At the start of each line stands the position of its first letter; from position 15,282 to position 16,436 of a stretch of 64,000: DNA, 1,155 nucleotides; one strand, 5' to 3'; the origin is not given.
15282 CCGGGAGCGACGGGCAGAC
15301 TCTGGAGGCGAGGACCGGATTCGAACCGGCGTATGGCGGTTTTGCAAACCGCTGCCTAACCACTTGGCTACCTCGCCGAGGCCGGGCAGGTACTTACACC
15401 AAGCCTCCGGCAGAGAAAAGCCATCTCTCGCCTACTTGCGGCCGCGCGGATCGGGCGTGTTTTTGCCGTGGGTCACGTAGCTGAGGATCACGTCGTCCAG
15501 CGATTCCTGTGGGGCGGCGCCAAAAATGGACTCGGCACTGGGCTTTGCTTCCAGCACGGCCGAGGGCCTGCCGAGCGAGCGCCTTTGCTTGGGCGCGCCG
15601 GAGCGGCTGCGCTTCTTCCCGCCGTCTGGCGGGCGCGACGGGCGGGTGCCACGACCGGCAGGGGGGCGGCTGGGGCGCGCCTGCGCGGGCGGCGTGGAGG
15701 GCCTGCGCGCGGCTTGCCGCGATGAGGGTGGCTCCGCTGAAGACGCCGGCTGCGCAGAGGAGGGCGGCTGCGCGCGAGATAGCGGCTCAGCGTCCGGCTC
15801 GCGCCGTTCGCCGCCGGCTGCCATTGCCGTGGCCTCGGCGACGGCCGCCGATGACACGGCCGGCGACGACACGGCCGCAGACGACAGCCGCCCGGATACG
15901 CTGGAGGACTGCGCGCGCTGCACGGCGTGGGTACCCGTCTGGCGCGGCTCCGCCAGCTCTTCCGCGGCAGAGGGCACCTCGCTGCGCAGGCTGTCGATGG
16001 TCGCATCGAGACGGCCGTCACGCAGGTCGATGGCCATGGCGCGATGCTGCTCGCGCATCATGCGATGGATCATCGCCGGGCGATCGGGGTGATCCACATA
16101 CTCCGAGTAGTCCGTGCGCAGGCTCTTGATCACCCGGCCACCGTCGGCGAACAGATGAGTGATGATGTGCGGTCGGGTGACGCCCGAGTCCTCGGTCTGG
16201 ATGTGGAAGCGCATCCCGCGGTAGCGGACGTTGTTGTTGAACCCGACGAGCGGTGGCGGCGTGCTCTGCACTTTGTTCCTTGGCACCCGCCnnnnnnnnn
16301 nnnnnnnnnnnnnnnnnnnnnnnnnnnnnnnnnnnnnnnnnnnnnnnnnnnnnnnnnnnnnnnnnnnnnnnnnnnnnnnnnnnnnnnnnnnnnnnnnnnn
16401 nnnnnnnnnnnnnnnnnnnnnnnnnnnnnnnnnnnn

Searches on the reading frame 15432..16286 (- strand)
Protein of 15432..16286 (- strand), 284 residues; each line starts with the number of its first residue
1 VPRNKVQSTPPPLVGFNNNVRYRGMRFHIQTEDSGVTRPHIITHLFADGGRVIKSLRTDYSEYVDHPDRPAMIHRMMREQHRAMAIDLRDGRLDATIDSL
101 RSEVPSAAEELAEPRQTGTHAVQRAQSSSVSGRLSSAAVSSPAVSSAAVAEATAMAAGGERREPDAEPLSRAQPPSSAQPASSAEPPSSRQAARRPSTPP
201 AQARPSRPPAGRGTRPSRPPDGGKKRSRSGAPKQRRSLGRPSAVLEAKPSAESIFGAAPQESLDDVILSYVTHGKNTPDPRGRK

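Call 5: search_protein_families(library=pfam, proteins=[window:15432-16286:-], max_evalue=0.001)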
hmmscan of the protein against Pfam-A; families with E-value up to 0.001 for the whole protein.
window:15432-16286:- (284 aa): 0 families

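Call 7: search_protein_families(library=ncbifam, proteins=[window:15432-16286:-], max_evalue=0.01)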
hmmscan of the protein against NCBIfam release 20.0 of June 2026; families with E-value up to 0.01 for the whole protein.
window:15432-16286:- (284 aa): 1 family
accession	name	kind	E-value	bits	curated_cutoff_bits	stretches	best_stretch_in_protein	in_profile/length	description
NF053858.1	RomY_Nterm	subfamily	1.4e-29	102.3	50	1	13-94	2-82/83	RomY N-terminal domain-containing regulatory protein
